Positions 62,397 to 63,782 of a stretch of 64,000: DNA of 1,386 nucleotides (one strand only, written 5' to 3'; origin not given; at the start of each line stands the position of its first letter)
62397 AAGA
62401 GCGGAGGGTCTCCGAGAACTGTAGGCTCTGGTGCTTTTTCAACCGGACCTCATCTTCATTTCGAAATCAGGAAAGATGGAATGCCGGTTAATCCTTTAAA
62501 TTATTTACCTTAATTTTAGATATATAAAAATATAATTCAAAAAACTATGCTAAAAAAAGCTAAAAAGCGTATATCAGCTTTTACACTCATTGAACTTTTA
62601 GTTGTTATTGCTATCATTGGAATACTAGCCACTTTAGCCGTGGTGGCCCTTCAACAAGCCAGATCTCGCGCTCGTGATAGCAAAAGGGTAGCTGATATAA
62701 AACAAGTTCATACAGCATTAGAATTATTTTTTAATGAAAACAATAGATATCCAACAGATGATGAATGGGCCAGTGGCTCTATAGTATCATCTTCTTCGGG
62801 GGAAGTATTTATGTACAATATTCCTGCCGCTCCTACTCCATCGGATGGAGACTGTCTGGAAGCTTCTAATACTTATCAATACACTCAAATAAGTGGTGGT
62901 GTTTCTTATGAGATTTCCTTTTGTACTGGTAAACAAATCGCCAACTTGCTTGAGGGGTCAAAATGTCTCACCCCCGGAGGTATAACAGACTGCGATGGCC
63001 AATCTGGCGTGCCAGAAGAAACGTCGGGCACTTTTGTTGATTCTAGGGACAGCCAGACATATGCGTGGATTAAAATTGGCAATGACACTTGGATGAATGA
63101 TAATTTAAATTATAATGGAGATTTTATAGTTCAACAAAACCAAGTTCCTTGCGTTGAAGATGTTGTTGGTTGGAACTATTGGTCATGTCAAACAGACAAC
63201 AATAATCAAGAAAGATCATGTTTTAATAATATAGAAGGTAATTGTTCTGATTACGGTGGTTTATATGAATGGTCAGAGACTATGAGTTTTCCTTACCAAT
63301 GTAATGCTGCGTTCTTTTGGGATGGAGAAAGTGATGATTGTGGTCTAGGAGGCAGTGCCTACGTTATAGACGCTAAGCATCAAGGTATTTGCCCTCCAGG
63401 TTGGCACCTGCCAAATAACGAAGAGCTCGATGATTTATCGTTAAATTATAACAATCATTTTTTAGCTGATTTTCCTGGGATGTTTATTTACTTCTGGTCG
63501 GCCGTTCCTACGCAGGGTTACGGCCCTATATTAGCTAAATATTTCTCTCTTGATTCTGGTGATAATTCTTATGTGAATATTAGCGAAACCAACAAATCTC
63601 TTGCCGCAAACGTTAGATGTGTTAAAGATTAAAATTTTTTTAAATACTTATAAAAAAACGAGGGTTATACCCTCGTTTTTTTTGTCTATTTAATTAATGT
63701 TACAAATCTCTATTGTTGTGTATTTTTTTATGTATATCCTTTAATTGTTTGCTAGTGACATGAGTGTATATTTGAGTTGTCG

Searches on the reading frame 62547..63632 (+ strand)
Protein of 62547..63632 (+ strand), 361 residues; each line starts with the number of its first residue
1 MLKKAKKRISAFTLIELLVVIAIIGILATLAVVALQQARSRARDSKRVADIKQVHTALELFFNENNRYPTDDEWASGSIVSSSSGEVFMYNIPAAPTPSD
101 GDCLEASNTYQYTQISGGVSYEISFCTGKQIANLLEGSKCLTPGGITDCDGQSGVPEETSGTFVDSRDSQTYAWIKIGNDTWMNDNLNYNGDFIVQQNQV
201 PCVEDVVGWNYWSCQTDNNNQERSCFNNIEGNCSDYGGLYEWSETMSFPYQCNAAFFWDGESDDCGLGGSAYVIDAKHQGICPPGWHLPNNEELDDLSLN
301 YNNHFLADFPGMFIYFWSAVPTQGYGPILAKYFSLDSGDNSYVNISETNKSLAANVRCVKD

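Call 7: search_protein_families(library=pfam, proteins=[window:62547-63632:+], max_evalue=0.1)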
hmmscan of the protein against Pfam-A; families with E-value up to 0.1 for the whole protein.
window:62547-63632:+ (361 aa): 4 families
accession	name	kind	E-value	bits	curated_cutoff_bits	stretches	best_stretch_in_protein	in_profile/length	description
PF09603.15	Fib_succ_major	-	3.6e-13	50.6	33.9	1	175-298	1-82/187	Fibrobacter succinogenes major domain (Fib_succ_major)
PF07963.17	N_methyl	-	2.7e-07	30.3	21.2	1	7-31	2-26/27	Prokaryotic N-terminal methylation motif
PF07603.17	Lcl_C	-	0.00023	21.9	34.9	1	285-359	44-116/117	Lcl C-terminal domain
PF08334.16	T2SSG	-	0.035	14.6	21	1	38-73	5-40/108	Type II secretion system (T2SS), protein G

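Call 8: search_protein_families(library=ncbifam, proteins=[window:62547-63632:+], max_evalue=0.1)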
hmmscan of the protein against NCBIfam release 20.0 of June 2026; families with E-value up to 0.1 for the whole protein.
window:62547-63632:+ (361 aa): 15 families
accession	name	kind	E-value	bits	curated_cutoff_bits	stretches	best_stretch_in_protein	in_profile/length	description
TIGR02145.1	Fib_succ_major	domain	2e-25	90.5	41.65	1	162-303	1-83/176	FISUMP domain-containing protein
NF041775.1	typeIV_PilA_Myxo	equivalog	2.9e-12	47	400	1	8-95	9-93/214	type IV pilin protein PilA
TIGR01710.1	typeII_sec_gspG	equivalog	3.9e-12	46.4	88.85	1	11-73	2-64/134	type II secretion system major pseudopilin GspG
NF040999.1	pilin_ComGC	equivalog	2.6e-08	33.9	75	1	10-82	2-74/84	competence type IV pilus major pilin ComGC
TIGR01708.2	typeII_sec_gspH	equivalog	3.4e-07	30.4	80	1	12-42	4-34/169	type II secretion system minor pseudopilin GspH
NF007862.0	PRK10574.1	equivalog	6e-07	29.7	138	1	10-67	5-62/145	prepilin peptidase-dependent pilin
TIGR02532.1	IV_pilin_GFxxxE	domain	5.4e-06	26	16.3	1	11-32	3-24/24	prepilin-type N-terminal cleavage/methylation domain-containing protein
NF041013.1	T4P_ComGE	equivalog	2.2e-05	24.5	49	1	7-53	1-47/83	competence type IV pilus minor pilin ComGE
TIGR02596.1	TIGR02596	subfamily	5.7e-05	23.3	70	1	12-50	1-42/196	Verru_Chthon cassette protein D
NF007800.0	PRK10506.1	equivalog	0.0016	18.3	158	1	5-60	4-59/163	prepilin peptidase-dependent protein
TIGR02599.1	TIGR02599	subfamily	0.0024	17.2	256.5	1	11-59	1-50/361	Verru_Chthon cassette protein C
NF040982.1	ComGD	equivalog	0.0056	17.1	70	1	10-43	2-35/139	competence type IV pilus minor pilin ComGD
TIGR01711.1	gspJ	equivalog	0.025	14.4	64.85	1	11-41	2-32/192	type II secretion system minor pseudopilin GspJ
NF041002.1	pilin_ComGF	equivalog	0.034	14.4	80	1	10-43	2-35/139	competence type IV pilus minor pilin ComGF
TIGR01707.1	gspI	equivalog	0.065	13.7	44.35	0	12-40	2-29/101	type II secretion system minor pseudopilin GspI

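Call 17: find_encoding_contigs(protein=window:62547-63632:+, flank=10000)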
Protein window:62547-63632:+ (361 aa): 5 contigs read that carry it; 2 places shown.
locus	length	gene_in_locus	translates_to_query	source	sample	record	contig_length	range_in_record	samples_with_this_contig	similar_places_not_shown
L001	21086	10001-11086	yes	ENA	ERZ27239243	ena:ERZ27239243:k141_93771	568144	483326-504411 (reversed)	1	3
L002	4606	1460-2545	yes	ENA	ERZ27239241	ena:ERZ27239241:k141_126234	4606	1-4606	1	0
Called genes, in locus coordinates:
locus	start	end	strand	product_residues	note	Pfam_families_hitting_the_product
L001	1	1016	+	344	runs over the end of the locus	PF13439:Glyco_transf_4 (weak), PF00534:Glycos_transf_1, PF13692:Glyco_trans_1_4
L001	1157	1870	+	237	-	-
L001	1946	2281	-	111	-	-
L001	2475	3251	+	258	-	PF01048:PNP_UDP_1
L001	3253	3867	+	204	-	PF00596:Aldolase_II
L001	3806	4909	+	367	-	PF01008:IF-2B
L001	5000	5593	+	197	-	-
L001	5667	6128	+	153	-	PF02590:SPOUT_MTase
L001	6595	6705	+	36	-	-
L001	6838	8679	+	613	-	PF00270:DEAD (weak), PF04851:ResIII, PF17757:UvrB_inter, PF27431:UvrB_3rd, PF00271:Helicase_C, PF12344:UvrB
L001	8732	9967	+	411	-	PF01551:Peptidase_M23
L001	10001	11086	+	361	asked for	PF07963:N_methyl (weak), PF09603:Fib_succ_major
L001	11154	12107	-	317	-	PF02899:Phage_int_SAM_1, PF13102:Phage_int_SAM_5 (weak), PF13495:Phage_int_SAM_4 (weak), PF00589:Phage_integrase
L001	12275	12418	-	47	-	-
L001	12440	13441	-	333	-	-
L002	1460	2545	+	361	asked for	PF07963:N_methyl (weak), PF09603:Fib_succ_major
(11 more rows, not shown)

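Call 74: list_cluster_members(proteins=[window:62547-63629:+, L026:6021-8312:+, window:31541-33352:+])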
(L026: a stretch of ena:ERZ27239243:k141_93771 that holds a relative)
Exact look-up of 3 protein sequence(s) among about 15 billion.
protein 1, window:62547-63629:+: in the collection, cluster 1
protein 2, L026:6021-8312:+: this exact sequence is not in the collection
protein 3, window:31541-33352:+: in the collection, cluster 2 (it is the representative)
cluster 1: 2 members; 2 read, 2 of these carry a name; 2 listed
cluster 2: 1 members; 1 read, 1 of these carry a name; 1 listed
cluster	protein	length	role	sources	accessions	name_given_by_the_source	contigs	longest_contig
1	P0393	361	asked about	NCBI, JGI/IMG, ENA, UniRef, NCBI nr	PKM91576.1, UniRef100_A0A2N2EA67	hypothetical protein CVU82_01865 [Candidatus Falkowbacteria bacterium ... | Fibrobacter succinogenes major paralogous domain-containing protein n=1 Tax=Candidatus ... | MAG: hypothetical protein CVU82_01865 [Candidatus Falkowbacteria bacterium ...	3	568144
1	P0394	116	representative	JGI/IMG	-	hypothetical protein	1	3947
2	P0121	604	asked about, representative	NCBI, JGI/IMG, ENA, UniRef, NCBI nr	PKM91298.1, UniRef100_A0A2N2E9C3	hypothetical protein CVU82_01720 [Candidatus Falkowbacteria bacterium ... | Type II secretion system protein GspG C-terminal domain-containing protein n=1 ... | MAG: hypothetical protein CVU82_01720 [Candidatus Falkowbacteria bacterium ...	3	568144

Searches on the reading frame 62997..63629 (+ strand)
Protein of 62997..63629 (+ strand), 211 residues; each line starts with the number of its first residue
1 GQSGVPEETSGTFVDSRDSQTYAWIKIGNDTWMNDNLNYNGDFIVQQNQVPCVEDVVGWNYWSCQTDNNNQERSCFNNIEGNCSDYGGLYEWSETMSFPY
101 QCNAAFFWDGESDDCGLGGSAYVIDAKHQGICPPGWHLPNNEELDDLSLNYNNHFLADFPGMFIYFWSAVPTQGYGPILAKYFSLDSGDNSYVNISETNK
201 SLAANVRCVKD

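Call 50: search_solved_structures(query=window:62997-63629:+, max_evalue=10, show_alignments=1)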
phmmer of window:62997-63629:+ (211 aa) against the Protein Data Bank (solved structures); distinct sequences matched with E-value up to 10: 0.
